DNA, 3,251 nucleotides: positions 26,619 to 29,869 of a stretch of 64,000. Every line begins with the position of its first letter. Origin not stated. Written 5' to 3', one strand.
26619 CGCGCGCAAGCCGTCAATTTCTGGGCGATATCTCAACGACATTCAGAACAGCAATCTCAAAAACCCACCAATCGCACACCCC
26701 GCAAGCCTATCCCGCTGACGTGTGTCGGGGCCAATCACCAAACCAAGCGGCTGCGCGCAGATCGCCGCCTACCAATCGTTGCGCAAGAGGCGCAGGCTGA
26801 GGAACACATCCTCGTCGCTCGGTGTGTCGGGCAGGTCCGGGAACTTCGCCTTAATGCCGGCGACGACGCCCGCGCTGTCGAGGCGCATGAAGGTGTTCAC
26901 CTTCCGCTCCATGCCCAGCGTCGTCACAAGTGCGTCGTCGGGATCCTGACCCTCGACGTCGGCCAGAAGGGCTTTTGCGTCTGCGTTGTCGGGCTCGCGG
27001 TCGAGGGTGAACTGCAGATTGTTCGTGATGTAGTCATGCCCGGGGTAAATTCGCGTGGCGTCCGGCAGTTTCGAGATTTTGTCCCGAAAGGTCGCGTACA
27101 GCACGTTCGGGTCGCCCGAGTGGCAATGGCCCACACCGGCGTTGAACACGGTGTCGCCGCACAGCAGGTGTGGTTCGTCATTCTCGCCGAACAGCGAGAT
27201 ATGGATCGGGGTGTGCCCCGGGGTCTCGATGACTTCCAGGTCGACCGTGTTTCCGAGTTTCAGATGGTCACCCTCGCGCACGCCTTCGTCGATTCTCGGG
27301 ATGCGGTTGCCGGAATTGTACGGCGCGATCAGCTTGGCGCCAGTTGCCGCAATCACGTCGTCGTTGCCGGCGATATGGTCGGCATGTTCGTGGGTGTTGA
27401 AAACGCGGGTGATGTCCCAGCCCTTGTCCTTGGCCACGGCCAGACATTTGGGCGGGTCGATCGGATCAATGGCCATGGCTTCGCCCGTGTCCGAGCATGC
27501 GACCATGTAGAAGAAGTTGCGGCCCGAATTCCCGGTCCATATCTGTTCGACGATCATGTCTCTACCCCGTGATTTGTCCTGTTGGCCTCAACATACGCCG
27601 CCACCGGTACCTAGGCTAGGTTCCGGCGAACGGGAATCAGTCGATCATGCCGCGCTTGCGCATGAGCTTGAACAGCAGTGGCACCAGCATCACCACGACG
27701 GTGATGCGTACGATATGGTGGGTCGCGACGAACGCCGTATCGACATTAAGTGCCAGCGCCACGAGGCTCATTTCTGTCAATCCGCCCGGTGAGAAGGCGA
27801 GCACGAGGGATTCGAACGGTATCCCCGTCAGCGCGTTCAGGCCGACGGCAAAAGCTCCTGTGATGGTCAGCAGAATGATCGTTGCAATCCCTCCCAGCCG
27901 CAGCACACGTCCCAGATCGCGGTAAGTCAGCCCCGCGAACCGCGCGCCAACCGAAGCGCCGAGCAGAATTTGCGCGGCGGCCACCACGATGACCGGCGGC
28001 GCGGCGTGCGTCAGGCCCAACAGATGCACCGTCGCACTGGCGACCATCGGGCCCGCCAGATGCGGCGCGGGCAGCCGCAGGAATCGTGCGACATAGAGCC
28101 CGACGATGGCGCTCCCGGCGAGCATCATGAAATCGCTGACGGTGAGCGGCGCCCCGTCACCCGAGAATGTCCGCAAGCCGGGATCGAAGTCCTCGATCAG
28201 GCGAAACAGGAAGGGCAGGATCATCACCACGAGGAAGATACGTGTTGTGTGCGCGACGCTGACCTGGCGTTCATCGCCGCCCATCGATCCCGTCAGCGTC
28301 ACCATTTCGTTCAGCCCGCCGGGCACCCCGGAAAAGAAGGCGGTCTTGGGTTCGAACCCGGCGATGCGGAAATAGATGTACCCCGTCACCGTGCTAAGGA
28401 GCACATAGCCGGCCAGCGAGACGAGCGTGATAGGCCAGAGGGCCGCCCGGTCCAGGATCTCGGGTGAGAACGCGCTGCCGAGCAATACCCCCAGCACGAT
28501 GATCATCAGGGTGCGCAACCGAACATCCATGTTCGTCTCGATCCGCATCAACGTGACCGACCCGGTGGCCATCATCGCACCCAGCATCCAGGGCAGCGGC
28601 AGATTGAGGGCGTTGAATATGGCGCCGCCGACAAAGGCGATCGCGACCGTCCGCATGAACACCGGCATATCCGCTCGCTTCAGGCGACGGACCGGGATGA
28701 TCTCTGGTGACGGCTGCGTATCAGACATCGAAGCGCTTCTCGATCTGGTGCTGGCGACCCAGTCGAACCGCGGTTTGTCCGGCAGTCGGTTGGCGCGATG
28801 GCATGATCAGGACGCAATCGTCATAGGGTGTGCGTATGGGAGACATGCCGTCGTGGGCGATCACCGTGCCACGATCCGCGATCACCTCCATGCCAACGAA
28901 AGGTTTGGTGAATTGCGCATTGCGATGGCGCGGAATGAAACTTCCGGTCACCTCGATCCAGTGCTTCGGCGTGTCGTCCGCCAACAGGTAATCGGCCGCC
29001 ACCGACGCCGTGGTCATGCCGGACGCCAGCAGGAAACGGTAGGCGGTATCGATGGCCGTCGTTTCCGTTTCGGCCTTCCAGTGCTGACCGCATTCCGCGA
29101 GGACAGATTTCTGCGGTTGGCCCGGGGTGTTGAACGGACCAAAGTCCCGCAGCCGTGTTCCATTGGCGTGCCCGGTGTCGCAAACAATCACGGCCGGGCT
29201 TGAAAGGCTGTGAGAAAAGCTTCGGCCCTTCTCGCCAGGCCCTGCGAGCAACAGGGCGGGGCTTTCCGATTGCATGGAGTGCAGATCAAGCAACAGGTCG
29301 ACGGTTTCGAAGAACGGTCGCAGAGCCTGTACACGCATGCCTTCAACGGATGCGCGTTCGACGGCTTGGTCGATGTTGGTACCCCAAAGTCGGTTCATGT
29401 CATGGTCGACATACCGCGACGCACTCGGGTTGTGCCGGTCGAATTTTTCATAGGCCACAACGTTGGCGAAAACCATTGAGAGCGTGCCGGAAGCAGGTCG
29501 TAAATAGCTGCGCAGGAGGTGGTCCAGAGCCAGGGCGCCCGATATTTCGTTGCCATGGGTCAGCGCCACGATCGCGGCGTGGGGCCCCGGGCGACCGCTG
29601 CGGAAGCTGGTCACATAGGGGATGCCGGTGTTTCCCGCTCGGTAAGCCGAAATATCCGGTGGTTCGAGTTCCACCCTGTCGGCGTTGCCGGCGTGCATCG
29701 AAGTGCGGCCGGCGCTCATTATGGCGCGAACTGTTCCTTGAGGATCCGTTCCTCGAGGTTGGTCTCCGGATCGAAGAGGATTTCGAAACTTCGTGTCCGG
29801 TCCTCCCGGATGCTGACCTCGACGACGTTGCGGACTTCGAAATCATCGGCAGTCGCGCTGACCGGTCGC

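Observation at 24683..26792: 2.07-kb low-GC insertion carrying an OafA-like acyltransferase, bracketed by ~45-bp imperfect direct repeats copied from the gloB 3' end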

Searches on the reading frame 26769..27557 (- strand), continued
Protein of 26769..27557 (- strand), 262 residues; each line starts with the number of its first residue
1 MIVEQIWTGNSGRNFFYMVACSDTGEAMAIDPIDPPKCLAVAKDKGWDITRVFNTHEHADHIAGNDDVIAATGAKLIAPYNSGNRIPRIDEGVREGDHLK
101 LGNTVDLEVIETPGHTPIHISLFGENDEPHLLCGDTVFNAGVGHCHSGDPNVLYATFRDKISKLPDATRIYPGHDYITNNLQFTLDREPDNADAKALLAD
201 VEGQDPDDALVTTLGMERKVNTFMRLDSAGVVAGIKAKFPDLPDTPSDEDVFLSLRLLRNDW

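Call 69: list_cluster_members(proteins=[P0121, P0122])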
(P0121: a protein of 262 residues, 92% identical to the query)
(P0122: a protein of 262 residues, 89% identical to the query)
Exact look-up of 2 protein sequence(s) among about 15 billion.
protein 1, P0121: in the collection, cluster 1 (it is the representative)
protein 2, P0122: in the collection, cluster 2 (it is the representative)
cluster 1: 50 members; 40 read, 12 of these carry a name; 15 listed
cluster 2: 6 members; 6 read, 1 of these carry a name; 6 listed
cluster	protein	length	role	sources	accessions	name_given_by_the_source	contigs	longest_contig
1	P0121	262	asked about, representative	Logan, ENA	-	-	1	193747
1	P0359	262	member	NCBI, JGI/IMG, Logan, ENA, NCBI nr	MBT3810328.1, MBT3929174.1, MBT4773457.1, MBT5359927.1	MAG: MBL fold metallo-hydrolase [Rhodospirillaceae bacterium] | hydroxyacylglutathione hydrolase | MBL fold metallo-hydrolase [Rhodospirillaceae bacterium]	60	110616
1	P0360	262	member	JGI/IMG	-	hydroxyacylglutathione hydrolase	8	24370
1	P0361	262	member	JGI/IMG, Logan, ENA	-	hydroxyacylglutathione hydrolase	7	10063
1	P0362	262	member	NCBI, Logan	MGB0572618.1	MAG: hydroxyacylglutathione hydrolase [Alphaproteobacteria bacterium]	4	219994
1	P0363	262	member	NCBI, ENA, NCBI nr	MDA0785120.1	MAG: hydroxyacylglutathione hydrolase [Proteobacteria bacterium] | hydroxyacylglutathione hydrolase [Pseudomonadota bacterium]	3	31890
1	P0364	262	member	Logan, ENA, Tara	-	strand:+ start:10854 stop:11642 length:789 start_codon:yes stop_codon:yes ...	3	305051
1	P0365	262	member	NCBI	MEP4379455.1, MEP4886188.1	MAG: hydroxyacylglutathione hydrolase [Alphaproteobacteria bacterium]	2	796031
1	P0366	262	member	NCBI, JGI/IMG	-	hydroxyacylglutathione hydrolase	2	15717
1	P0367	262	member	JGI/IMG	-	hydroxyacylglutathione hydrolase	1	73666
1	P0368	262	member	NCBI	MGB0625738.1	MAG: hydroxyacylglutathione hydrolase [Alphaproteobacteria bacterium]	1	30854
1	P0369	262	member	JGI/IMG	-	hydroxyacylglutathione hydrolase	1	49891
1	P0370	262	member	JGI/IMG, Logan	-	hydroxyacylglutathione hydrolase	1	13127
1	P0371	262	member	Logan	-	-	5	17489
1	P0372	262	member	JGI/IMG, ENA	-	-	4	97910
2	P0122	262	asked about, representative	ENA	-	-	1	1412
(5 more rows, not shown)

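Call 71: find_encoding_contigs(protein=P0371, flank=4000, max_places=5)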
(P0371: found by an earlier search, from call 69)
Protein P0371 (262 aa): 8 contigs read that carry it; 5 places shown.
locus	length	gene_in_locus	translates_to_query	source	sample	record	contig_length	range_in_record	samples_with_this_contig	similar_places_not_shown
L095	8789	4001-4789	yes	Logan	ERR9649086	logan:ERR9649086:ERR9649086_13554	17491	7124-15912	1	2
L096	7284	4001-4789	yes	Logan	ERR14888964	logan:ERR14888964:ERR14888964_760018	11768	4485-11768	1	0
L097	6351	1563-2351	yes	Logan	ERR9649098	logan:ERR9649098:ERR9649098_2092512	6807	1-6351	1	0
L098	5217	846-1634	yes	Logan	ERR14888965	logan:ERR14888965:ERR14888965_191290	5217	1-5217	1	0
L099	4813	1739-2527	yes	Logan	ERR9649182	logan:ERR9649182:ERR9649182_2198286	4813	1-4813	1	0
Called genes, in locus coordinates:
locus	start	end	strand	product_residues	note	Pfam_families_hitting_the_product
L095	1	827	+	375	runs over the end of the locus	PF13353:Fer4_12 (weak), PF04055:Radical_SAM, PF06463:Mob_synth_C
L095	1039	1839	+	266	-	PF01513:NAD_kinase, PF20143:NAD_kinase_C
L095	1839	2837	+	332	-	PF24827:AstE_AspA_cat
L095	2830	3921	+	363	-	PF05145:AbrB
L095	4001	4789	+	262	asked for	PF00753:Lactamase_B, PF16123:HAGH_C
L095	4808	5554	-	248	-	PF01925:TauE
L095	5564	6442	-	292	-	PF00561:Abhydrolase_1, PF12697:Abhydrolase_6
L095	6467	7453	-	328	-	PF08240:ADH_N, PF00107:ADH_zinc_N, PF13602:ADH_zinc_N_2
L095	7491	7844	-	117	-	PF00903:Glyoxalase, PF18029:Glyoxalase_6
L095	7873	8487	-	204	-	PF06080:DUF938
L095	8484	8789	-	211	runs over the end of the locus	PF04752:ChaC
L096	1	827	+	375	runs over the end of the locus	PF13353:Fer4_12 (weak), PF04055:Radical_SAM, PF06463:Mob_synth_C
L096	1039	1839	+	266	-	PF01513:NAD_kinase, PF20143:NAD_kinase_C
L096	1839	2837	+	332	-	PF24827:AstE_AspA_cat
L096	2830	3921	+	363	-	PF05145:AbrB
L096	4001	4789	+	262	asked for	PF00753:Lactamase_B, PF16123:HAGH_C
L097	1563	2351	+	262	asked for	PF00753:Lactamase_B, PF16123:HAGH_C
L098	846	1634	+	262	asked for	PF00753:Lactamase_B, PF16123:HAGH_C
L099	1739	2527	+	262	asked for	PF00753:Lactamase_B, PF16123:HAGH_C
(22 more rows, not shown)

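Call 72: find_encoding_contigs(protein=P0362, flank=4000, max_places=4)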
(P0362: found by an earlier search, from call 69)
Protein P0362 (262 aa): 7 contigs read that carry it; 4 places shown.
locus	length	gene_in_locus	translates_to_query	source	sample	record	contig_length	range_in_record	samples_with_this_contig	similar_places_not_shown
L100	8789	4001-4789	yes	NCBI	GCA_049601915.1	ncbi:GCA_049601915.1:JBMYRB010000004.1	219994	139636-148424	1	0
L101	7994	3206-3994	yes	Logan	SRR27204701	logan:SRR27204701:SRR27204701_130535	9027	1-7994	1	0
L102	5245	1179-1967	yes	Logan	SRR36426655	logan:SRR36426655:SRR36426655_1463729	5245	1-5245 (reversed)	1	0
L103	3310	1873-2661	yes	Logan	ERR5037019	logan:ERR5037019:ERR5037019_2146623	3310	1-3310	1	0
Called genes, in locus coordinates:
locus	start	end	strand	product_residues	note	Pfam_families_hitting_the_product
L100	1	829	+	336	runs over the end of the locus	PF04055:Radical_SAM, PF13353:Fer4_12 (weak), PF06463:Mob_synth_C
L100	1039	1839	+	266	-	PF01513:NAD_kinase, PF20143:NAD_kinase_C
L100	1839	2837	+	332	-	PF24827:AstE_AspA_cat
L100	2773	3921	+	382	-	PF05145:AbrB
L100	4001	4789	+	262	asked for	PF00753:Lactamase_B, PF16123:HAGH_C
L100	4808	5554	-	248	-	PF01925:TauE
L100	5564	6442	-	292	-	PF00561:Abhydrolase_1, PF12697:Abhydrolase_6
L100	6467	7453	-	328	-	PF08240:ADH_N, PF00107:ADH_zinc_N, PF13602:ADH_zinc_N_2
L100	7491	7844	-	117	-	PF00903:Glyoxalase, PF18029:Glyoxalase_6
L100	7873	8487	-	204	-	PF06080:DUF938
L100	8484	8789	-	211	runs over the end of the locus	PF04752:ChaC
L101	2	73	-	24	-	?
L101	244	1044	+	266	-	PF01513:NAD_kinase, PF20143:NAD_kinase_C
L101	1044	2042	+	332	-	PF24827:AstE_AspA_cat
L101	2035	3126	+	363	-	PF05145:AbrB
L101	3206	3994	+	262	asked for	PF00753:Lactamase_B, PF16123:HAGH_C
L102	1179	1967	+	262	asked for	PF00753:Lactamase_B, PF16123:HAGH_C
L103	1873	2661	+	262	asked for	PF00753:Lactamase_B, PF16123:HAGH_C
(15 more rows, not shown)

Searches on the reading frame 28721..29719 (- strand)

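Call 5: search_protein_families(library=pfam, proteins=[window:28721-29719:-])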
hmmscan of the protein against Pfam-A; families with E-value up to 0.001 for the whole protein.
window:28721-29719:- (332 aa): 1 family
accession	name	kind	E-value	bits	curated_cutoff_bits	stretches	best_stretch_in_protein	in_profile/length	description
PF24827.1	AstE_AspA_cat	-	6.9e-13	49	25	1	44-156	1-113/192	Succinylglutamate desuccinylase/Aspartoacylase catalytic domain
